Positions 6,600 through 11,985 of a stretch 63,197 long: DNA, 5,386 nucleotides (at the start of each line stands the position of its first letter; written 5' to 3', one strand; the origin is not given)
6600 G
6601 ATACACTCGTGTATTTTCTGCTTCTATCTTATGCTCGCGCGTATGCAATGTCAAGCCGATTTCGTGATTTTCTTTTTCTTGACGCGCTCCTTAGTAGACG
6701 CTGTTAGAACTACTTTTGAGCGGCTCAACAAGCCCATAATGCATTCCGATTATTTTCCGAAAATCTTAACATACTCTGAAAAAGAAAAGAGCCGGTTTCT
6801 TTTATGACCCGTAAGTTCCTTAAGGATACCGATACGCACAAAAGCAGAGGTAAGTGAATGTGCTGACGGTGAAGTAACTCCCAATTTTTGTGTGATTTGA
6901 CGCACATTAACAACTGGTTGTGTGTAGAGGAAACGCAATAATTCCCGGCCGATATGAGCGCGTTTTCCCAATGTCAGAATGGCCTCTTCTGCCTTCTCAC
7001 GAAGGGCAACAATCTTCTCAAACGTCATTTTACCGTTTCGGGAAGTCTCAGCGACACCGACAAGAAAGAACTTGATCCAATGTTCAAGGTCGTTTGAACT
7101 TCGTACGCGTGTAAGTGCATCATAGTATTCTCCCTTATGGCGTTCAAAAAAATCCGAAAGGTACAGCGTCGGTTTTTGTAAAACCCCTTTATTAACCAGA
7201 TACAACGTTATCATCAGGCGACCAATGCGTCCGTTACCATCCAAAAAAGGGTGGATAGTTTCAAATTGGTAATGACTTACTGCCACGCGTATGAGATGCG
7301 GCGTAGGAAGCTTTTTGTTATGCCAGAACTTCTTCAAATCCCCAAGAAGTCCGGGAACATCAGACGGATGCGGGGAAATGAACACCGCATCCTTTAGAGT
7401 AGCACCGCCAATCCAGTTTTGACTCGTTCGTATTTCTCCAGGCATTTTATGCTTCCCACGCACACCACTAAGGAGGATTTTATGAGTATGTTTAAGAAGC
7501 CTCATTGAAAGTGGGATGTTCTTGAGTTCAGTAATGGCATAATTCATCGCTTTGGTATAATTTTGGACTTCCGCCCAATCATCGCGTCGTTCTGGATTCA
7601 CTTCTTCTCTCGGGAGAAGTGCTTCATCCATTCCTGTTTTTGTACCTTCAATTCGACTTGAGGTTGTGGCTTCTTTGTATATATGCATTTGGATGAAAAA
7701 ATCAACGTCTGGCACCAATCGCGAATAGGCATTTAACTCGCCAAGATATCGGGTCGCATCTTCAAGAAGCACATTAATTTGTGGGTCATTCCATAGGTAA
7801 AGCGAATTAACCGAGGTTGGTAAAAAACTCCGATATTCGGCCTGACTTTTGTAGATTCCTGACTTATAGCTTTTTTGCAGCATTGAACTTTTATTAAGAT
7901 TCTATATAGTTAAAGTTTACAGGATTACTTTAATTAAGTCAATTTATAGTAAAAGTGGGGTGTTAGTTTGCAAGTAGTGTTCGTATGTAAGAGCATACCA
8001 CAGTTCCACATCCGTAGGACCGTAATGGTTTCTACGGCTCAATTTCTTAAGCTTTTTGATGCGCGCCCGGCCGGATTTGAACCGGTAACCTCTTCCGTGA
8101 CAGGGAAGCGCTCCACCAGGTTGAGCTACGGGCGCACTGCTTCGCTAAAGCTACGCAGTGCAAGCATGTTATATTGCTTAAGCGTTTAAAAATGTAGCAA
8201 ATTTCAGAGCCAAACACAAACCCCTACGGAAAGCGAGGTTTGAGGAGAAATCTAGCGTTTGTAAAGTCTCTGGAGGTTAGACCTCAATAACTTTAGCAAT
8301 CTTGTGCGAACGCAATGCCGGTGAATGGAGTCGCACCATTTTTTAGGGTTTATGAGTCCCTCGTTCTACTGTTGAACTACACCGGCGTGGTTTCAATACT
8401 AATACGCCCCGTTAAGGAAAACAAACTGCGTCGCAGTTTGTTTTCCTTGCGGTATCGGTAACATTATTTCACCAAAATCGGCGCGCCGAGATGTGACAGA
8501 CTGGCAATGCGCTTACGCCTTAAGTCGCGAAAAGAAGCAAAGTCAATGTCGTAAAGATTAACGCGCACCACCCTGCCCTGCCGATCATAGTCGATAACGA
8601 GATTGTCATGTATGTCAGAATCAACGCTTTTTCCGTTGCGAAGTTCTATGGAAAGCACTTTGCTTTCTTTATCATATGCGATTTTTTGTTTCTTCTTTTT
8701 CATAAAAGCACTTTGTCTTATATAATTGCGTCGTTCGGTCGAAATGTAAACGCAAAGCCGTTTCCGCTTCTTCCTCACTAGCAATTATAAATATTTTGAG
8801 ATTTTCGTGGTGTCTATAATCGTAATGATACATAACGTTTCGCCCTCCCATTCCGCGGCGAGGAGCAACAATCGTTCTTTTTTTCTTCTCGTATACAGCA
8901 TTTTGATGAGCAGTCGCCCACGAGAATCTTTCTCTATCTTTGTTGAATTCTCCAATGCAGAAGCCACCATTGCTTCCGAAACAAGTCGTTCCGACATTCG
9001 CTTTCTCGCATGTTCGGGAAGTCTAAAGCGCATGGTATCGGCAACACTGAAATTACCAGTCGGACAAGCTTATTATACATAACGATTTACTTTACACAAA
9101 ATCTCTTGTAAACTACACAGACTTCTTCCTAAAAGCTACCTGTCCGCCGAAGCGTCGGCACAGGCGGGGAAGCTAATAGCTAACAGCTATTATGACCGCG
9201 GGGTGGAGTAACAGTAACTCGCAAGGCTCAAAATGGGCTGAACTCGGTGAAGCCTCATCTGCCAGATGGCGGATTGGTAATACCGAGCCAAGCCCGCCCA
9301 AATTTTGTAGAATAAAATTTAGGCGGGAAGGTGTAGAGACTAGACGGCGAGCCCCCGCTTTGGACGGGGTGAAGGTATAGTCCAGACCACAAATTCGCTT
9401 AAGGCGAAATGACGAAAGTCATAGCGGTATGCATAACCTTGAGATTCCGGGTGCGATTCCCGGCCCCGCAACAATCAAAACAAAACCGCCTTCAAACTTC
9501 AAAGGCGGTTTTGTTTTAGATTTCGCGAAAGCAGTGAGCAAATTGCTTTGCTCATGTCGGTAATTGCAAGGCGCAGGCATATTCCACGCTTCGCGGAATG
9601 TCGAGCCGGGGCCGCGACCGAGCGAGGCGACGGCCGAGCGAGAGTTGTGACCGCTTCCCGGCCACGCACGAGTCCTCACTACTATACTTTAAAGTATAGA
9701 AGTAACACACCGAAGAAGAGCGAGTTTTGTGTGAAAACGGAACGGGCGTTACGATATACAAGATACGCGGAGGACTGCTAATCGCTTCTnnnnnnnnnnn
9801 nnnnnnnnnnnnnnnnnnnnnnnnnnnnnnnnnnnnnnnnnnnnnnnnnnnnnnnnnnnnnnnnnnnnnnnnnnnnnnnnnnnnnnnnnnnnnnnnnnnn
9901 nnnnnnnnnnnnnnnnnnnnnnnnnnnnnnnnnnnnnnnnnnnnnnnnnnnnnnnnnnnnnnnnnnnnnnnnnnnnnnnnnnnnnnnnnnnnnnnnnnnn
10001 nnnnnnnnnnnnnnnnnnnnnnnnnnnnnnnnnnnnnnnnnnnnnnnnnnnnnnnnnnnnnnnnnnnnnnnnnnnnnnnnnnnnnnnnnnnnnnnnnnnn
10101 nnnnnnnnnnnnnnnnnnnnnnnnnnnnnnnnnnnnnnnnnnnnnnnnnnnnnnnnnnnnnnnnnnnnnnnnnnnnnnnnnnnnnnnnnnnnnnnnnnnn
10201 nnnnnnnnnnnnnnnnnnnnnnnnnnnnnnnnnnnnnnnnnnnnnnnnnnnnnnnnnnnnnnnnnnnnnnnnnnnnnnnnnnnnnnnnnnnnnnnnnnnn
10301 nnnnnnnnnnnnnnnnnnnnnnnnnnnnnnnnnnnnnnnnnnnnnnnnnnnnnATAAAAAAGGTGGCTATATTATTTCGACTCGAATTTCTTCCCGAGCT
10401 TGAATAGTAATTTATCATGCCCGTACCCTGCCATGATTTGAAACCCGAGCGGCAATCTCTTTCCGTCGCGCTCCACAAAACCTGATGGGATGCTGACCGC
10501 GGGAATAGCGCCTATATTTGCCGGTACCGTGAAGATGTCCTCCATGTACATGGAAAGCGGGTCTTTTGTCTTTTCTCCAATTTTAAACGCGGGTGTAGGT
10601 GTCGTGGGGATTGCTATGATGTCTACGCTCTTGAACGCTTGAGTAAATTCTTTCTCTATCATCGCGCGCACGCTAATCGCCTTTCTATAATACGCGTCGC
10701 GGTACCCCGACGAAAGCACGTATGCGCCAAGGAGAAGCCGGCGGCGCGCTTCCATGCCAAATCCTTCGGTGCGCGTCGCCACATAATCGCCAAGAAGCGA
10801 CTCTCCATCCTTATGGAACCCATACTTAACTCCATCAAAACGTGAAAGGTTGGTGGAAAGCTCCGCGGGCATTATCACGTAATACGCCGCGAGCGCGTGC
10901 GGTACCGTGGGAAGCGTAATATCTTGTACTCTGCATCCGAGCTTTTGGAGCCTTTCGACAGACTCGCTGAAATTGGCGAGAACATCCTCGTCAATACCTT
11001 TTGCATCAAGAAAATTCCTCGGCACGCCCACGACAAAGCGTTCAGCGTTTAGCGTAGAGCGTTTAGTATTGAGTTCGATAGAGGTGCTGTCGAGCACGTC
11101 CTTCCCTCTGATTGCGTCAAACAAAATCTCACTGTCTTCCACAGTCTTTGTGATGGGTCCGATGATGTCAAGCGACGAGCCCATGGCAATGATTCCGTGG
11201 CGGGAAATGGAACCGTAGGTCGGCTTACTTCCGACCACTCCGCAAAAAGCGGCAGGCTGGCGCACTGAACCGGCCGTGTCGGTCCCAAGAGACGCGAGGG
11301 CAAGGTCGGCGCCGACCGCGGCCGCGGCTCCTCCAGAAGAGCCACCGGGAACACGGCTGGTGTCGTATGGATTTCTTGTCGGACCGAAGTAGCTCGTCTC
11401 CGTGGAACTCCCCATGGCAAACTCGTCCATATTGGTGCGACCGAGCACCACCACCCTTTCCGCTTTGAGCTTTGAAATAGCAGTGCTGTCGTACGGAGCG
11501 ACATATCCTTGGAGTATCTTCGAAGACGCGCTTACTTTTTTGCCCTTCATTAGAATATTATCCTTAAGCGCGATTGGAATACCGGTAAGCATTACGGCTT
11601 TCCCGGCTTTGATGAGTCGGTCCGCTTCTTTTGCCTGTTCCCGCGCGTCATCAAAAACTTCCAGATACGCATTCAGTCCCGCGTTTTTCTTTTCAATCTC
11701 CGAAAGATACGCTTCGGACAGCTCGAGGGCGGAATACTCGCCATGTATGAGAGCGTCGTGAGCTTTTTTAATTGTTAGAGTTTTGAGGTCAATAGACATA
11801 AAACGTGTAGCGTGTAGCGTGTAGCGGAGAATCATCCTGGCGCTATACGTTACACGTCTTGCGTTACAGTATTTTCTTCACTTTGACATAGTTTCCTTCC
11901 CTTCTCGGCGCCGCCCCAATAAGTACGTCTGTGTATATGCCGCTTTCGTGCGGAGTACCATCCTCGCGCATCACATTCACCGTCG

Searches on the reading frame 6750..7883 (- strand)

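Call 59: search_protein_families(library=ncbifam, max_evalue=1e-10, proteins=[window:6750-7883:-])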
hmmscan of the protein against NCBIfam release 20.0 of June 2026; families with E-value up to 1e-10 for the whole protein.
window:6750-7883:- (377 aa): 1 family
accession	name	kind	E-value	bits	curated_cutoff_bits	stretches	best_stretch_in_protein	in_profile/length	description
NF046030.1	ProtAdlyltaseSoFic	equivalog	1.4e-48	165.7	550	1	43-374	31-354/361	protein adenylyltransferase Fic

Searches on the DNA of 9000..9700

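Call 38: search_rna_families(source=window, start=9000, end=9700, threshold=evalue, max_evalue=1)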
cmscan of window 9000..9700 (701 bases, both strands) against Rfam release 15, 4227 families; matches with E-value up to 1: 6.
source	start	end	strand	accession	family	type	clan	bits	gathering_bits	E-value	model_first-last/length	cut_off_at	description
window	9181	9404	+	RF00028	Intron_gpI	Intron;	-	36.1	50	1.7e-07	1-253/253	no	Group I catalytic intron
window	9480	9514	-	RF03722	MIR4378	Gene; miRNA;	-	26.7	90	0.014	1-91/91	no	MIR4378 microRNA precursor family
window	9477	9526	-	RF02495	ohsC_RNA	Gene; antitoxin;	-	23.8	50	0.36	1-77/77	no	Oppression of Hydrophobic ORF by sRNA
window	9466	9529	+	RF00823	lsy-6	Gene; miRNA;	-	21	60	0.089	1-74/74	no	lsy-6 microRNA precursor family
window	9478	9549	-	RF02450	ncr1175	Gene; sRNA;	-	21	60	0.28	1-110/110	no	Bacillus sRNA ncr1175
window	9475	9523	-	RF04211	MIR5185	Gene; miRNA;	-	20.7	101.7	0.24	1-111/111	no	MIR5185 microRNA precursor family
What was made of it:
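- On Group I intron in a bacterial tRNA: The tRNA-Leu intron of the same window scores 36 bits (call 38).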

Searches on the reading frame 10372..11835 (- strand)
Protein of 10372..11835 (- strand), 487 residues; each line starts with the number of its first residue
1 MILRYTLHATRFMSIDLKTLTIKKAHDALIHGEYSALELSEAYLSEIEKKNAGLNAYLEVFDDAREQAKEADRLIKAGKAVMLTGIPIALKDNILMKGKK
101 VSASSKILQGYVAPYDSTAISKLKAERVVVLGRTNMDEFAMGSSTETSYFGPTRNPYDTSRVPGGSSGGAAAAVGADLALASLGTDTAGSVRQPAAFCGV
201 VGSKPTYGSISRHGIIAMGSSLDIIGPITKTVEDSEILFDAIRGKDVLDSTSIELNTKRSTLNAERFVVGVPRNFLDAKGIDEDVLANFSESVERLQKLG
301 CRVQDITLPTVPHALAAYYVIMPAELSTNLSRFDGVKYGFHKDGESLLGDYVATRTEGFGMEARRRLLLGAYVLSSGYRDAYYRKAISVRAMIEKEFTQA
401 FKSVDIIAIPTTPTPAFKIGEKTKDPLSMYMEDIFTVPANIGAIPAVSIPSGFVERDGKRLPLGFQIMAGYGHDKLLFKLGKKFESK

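Call 59: search_protein_families(library=ncbifam, max_evalue=1e-10, proteins=[window:10372-11835:-])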
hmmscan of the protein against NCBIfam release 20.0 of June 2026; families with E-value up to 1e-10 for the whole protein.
window:10372-11835:- (487 aa): 26 families (the best 25 are shown)
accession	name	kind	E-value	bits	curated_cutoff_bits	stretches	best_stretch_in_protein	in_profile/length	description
TIGR00132.1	gatA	equivalog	3.2e-157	524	481.1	1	28-486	4-462/466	Asp-tRNA(Asn)/Glu-tRNA(Gln) amidotransferase subunit GatA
NF005688.0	PRK07488.1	equivalog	2.1e-83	280.8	532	1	14-486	5-464/474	indoleacetamide hydrolase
NF006631.0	PRK09201.1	equivalog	2.3e-77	260.7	461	1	17-486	4-453/466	AtzE family amidohydrolase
TIGR02715.1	amido_AtzE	subfamily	5.9e-74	249.6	425.75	1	25-486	5-446/452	AtzE family amidohydrolase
NF005565.0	PRK07235.1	subfamily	5.3e-71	239.8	545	1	55-486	60-499/506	amidase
NF005517.0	PRK07139.1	equivalog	6.6e-70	236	546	1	81-485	35-430/439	amidase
NF004815.0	PRK06169.1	equivalog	2.4e-69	234.1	506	1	16-320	6-314/471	amidase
NF006043.0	PRK08186.1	subfamily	8.9e-63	212.6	487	1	18-310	5-295/600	allophanate hydrolase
NF004816.0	PRK06170.1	equivalog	8.7e-62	209.3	503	1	17-485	9-479/493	amidase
NF006006.0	PRK08137.1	equivalog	1e-61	209.4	534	1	13-485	27-508/529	amidase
NF005450.0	PRK07042.1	equivalog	3.7e-60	203.7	458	2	18-307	5-295/464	amidase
TIGR02713.1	allophanate_hyd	equivalog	7.5e-60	203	511.05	1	62-311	11-261/563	allophanate hydrolase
NF005460.0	PRK07056.1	subfamily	1.6e-59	202.1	447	1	20-486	8-451/457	amidase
NF004717.0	PRK06061.1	equivalog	4.2e-59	200.5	498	1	18-304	15-306/483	amidase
NF005687.0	PRK07487.1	subfamily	5.7e-59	200.1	428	1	26-485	14-453/468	amidase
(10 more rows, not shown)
